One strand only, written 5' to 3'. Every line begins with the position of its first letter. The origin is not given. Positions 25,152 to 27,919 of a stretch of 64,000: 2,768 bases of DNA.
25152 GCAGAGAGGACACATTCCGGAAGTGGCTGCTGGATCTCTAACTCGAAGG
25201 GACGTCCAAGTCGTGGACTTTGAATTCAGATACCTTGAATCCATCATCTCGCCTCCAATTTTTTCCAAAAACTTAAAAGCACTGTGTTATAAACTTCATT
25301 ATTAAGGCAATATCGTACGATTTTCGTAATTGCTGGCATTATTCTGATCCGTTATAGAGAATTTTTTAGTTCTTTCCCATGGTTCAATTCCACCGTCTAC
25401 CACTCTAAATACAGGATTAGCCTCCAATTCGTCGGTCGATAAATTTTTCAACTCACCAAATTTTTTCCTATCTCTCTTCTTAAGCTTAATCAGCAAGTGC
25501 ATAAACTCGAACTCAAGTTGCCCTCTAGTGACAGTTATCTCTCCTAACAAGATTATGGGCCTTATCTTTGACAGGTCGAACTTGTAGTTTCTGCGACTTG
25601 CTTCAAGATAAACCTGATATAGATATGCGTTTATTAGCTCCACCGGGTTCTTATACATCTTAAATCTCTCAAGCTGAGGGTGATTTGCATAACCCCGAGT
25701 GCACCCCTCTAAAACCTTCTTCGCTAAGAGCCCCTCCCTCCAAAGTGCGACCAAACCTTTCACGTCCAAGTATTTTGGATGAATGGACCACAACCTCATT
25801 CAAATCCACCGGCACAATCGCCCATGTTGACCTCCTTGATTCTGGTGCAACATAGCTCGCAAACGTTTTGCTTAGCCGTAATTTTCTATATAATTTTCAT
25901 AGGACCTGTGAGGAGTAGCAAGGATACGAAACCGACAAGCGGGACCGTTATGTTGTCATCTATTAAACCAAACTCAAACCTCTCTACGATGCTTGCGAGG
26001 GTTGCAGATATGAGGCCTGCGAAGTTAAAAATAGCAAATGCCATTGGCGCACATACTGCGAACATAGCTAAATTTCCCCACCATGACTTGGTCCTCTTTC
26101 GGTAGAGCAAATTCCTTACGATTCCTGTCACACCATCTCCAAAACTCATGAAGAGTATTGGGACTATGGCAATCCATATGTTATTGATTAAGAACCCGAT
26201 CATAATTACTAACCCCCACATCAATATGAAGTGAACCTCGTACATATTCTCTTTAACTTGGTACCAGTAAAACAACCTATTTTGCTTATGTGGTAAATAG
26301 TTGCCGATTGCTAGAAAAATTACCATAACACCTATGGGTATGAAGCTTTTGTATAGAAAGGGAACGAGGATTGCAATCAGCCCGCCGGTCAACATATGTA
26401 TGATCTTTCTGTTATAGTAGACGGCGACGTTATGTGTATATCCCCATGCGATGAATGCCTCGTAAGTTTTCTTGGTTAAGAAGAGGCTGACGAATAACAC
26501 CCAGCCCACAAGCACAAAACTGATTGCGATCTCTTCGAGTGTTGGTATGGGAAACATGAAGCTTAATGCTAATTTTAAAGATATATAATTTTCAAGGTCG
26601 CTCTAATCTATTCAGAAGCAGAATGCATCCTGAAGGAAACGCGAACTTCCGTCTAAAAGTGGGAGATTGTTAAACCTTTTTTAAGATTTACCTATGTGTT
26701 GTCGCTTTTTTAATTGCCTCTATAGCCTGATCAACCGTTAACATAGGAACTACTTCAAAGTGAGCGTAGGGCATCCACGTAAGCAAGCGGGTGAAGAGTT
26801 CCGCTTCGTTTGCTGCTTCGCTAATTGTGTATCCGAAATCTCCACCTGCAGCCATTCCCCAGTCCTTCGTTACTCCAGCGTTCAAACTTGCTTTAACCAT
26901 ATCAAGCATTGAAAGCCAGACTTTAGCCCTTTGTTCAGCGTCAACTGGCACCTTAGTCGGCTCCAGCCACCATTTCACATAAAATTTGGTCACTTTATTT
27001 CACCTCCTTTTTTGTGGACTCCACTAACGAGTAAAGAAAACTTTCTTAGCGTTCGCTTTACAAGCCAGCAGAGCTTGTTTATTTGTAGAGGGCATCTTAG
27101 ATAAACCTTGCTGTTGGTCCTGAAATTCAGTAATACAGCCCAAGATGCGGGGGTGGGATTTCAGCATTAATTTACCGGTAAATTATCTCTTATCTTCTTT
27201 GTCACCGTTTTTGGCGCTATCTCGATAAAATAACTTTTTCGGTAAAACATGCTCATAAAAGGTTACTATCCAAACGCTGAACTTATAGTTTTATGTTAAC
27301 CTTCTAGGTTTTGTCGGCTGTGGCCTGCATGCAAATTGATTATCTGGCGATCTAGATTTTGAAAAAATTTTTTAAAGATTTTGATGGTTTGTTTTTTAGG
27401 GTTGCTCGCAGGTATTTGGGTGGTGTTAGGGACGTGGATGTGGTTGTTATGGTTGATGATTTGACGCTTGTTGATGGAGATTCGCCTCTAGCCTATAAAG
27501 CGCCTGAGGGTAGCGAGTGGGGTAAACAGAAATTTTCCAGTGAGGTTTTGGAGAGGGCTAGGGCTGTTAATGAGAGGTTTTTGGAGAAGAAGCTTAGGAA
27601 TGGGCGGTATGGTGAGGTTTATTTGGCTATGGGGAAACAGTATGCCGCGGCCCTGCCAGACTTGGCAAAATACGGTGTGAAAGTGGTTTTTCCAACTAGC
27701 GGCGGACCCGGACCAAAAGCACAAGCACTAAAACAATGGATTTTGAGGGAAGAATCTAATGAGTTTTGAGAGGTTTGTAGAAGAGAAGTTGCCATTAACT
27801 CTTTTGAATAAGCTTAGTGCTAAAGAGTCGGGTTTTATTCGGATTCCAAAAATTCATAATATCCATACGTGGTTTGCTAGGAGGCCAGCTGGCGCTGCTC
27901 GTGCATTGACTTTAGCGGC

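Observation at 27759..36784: Compact non-canonical BREX/Pgl-like cassette: DUF1156 methyltransferase, DUF499 giant ATPase, BrxL-like ATPase and a mini AP-fold protein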

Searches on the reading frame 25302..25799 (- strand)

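Call 7: search_protein_families(library=pfam, proteins=[window:25302-25799:-], max_evalue=0.01)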
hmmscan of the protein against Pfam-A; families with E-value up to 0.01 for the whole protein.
window:25302-25799:- (165 aa): 1 family
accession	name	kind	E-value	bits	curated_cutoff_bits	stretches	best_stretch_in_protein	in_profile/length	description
PF03013.19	Pyr_excise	-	5.2e-20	72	23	1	1-78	1-79/81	Pyrimidine dimer DNA glycosylase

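Call 103: search_protein_families(library=padloc, proteins=[window:25302-25799:-], max_evalue=0.1)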
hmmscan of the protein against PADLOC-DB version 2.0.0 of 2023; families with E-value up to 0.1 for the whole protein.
window:25302-25799:- (165 aa): 0 families

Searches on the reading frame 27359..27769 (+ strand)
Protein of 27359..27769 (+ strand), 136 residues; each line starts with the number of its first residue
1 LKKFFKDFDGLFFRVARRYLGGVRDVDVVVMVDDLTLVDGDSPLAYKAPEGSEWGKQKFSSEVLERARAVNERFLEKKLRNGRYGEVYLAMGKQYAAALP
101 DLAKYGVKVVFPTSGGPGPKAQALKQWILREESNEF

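Call 4: search_protein_families(library=pfam, proteins=[window:27359-27769:+], max_evalue=0.01)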
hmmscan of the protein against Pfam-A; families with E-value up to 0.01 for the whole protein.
window:27359-27769:+ (136 aa): 0 families

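Call 5: search_protein_families(library=padloc, proteins=[window:27359-27769:+], max_evalue=0.01)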
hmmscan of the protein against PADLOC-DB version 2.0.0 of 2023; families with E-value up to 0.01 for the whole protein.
window:27359-27769:+ (136 aa): 0 families

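Call 6: search_protein_families(library=ncbifam, proteins=[window:27359-27769:+], max_evalue=0.01)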
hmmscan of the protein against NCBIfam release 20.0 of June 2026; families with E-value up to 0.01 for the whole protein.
window:27359-27769:+ (136 aa): 0 families

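Call 61: search_protein_families(library=pfam, alignment_id=A5, max_evalue=10)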
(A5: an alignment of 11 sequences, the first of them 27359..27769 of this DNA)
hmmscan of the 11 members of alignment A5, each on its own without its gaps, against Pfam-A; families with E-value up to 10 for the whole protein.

A. member 1, window:27359-27769:+ (136 aa): 1 family
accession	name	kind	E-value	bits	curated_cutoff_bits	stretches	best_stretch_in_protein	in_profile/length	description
PF20710.2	DUF6824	-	0.11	13.4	27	1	52-87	34-69/84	Domain of unknown function (DUF6824)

B. families by the number of members that match (of 11 scanned): 2 families
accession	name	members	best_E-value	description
PF20710.2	DUF6824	2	0.093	Domain of unknown function (DUF6824)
PF12217.14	End_beta_propel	1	0.12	Catalytic beta propeller domain of bacteriophage endosialidase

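Call 88: search_solved_structures(query=A5, max_evalue=10)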
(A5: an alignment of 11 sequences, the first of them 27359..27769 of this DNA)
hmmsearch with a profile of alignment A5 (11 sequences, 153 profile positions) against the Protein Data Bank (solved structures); distinct sequences matched with E-value up to 10: 9.
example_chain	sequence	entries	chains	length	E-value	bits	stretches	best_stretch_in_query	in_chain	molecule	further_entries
4noo_A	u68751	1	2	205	0.28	14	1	31-81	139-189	VgrG protein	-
4nso_A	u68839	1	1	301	0.47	13.3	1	32-81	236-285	Effector protein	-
6z0f_A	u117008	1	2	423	0.5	13.2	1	96-138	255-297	ESX secretion system protein YukC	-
6gw7_A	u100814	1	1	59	0.55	13.1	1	84-131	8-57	DNA protecting protein DprA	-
7lyx_A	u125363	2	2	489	0.77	12.6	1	46-86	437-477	7-alpha-hydroxycholest-4-en-3-one 12-alpha-hydroxylase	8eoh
1pa4_A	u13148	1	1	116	0.78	12.6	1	11-52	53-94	Probable ribosome-binding factor A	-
2f7t_A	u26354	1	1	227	1.1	12.1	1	75-147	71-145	Mos1 transposase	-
4mda_A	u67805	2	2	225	1.1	12.1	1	74-147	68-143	Mariner Mos1 transposase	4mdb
9qks_C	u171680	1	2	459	1.7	11.5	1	96-138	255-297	ESX secretion system protein YukC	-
